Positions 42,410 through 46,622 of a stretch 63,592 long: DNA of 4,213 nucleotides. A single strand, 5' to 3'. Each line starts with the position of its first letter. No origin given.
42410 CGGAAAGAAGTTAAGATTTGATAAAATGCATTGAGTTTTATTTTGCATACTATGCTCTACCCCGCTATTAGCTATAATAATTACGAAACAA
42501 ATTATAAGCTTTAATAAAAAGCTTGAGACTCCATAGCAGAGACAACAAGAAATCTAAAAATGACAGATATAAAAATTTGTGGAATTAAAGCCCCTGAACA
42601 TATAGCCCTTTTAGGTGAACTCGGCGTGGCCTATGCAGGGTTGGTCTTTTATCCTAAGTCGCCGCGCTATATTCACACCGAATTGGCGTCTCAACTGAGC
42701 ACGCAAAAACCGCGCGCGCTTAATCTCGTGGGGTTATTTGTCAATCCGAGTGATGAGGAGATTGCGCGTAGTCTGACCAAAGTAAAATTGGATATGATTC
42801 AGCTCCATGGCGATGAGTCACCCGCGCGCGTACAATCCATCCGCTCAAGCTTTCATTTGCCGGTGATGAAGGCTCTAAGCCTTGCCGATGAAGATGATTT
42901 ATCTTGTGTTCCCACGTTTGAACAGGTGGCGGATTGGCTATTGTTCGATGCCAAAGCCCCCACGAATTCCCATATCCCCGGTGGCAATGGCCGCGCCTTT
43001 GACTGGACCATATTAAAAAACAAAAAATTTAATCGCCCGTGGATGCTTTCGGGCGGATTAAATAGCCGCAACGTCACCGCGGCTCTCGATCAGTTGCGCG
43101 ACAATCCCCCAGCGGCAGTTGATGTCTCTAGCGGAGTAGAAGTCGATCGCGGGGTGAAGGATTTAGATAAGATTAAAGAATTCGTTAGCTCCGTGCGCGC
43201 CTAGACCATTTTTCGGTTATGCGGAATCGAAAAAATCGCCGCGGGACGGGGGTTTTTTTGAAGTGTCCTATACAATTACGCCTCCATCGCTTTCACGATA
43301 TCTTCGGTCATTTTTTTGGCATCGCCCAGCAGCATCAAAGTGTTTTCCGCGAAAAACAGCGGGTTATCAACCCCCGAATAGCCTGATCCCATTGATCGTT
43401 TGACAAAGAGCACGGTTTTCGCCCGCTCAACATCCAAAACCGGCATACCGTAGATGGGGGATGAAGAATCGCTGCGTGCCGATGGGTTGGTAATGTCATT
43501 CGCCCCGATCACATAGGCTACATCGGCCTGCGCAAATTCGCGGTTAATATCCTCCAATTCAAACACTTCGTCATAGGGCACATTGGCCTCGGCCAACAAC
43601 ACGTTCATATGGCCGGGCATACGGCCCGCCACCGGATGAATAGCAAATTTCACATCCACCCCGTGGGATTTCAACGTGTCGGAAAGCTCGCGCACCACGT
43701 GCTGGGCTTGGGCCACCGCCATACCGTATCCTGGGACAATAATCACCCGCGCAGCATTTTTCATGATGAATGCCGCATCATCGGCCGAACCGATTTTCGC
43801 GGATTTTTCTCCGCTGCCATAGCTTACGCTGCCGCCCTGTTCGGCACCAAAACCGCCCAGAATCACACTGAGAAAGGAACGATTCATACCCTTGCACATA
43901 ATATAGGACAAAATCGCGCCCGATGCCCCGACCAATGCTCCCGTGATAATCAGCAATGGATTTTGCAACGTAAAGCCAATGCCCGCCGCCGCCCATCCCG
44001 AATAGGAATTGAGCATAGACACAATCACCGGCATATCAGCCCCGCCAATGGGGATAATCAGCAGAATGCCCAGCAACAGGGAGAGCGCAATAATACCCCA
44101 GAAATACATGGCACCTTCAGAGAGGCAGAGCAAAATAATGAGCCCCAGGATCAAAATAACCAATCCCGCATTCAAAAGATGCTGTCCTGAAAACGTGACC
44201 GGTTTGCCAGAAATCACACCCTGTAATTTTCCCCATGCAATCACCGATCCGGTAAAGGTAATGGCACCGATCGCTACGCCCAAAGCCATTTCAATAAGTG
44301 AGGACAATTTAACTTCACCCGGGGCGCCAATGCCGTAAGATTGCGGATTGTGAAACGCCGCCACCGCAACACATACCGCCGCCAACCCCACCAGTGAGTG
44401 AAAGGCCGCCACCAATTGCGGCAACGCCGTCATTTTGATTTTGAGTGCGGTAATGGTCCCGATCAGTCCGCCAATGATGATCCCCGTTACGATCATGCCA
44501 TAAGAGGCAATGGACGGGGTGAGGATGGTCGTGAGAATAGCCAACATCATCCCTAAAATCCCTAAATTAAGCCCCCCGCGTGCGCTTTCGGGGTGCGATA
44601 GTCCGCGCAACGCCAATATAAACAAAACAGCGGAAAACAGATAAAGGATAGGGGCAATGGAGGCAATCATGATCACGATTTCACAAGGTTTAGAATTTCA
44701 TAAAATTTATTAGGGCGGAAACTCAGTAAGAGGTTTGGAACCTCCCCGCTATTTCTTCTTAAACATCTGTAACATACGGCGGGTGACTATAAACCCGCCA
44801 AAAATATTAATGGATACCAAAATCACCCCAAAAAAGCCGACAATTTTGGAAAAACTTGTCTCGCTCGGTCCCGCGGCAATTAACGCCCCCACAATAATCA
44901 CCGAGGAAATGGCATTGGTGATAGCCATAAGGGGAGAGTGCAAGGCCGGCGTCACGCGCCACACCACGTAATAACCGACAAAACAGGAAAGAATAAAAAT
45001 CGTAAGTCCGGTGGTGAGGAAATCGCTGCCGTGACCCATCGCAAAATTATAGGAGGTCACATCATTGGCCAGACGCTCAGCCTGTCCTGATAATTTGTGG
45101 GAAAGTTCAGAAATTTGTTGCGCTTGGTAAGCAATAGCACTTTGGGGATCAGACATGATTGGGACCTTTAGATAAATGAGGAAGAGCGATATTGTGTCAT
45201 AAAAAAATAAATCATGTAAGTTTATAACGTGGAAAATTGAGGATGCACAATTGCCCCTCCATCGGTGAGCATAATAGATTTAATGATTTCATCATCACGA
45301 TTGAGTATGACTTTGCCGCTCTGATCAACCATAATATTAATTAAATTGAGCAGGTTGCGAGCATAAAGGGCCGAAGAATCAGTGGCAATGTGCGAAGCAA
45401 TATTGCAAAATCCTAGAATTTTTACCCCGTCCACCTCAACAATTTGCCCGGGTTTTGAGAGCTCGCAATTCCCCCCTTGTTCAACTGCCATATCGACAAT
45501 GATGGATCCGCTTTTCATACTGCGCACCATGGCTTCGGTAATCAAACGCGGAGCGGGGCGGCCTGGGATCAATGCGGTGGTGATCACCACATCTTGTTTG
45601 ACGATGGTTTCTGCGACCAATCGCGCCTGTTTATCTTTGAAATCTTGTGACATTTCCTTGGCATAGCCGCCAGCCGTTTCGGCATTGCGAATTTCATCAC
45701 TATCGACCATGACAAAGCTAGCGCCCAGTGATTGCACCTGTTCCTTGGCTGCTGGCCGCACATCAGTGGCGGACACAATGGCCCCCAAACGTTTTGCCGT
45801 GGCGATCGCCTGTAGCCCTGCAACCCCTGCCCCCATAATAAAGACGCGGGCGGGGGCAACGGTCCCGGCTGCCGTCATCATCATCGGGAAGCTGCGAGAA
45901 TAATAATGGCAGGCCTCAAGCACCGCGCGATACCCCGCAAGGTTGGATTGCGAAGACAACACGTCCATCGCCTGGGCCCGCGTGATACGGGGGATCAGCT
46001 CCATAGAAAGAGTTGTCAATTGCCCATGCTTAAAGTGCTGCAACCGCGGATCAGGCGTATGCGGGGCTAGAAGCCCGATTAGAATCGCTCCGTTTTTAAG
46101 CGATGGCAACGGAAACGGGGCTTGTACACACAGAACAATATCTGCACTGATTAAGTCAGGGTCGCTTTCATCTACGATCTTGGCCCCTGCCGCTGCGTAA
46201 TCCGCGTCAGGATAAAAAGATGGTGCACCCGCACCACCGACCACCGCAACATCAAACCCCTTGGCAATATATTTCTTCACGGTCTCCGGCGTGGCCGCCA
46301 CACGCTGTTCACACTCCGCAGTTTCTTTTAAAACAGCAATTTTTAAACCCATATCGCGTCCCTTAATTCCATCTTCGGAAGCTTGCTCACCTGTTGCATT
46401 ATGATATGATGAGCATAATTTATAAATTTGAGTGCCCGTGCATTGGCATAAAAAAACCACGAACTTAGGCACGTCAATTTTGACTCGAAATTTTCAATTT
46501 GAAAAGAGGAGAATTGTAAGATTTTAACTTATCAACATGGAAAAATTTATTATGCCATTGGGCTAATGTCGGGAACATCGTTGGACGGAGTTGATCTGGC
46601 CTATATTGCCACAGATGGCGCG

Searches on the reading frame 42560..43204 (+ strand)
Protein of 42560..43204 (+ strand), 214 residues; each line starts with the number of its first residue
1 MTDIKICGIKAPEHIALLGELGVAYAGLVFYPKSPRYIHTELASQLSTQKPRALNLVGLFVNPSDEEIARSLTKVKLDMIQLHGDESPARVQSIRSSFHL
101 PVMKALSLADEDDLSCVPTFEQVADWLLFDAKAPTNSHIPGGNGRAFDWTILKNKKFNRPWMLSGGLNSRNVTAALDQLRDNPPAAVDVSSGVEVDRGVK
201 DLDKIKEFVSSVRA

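Call 31: search_protein_families(library=pfam, proteins=[window:42560-43204:+], max_evalue=0.00001)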
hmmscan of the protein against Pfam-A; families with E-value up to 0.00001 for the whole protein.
window:42560-43204:+ (214 aa): 1 family
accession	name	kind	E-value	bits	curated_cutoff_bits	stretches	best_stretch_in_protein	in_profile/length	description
PF00697.28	PRAI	-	9.8e-44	149.8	22.7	1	5-210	2-192/193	N-(5'phosphoribosyl)anthranilate (PRA) isomerase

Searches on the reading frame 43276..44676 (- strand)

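Call 31: search_protein_families(library=pfam, proteins=[window:43276-44676:-], max_evalue=0.00001)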
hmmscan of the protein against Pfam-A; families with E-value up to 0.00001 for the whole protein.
window:43276-44676:- (466 aa): 1 family
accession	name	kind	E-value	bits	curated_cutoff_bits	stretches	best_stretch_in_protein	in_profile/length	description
PF02233.22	PNTB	-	6.8e-193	642.2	31.7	1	10-462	3-455/456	NAD(P) transhydrogenase beta subunit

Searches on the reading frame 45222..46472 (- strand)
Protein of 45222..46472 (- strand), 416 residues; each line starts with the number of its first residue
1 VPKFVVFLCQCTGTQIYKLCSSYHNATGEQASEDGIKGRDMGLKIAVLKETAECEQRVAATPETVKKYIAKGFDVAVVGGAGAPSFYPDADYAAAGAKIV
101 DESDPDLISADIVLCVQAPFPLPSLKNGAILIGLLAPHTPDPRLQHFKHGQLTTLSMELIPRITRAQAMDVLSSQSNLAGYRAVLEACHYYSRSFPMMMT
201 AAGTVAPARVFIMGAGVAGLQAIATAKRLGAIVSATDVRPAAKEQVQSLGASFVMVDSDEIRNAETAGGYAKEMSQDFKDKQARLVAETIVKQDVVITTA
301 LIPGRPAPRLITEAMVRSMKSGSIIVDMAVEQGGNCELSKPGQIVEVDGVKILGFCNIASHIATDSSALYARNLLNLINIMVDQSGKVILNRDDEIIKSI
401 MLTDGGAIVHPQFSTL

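Call 31: search_protein_families(library=pfam, proteins=[window:45222-46472:-], max_evalue=0.00001)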
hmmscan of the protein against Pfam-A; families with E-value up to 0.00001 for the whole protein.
window:45222-46472:- (416 aa): 2 families
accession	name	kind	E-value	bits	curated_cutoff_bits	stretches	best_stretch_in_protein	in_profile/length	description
PF01262.27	AlaDh_PNT_C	-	2.3e-66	223.7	23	1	183-410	1-213/214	Alanine dehydrogenase/PNT, C-terminal domain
PF05222.21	AlaDh_PNT_N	-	5.2e-36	124.3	30.4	1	47-179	2-136/136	Alanine dehydrogenase/PNT, N-terminal domain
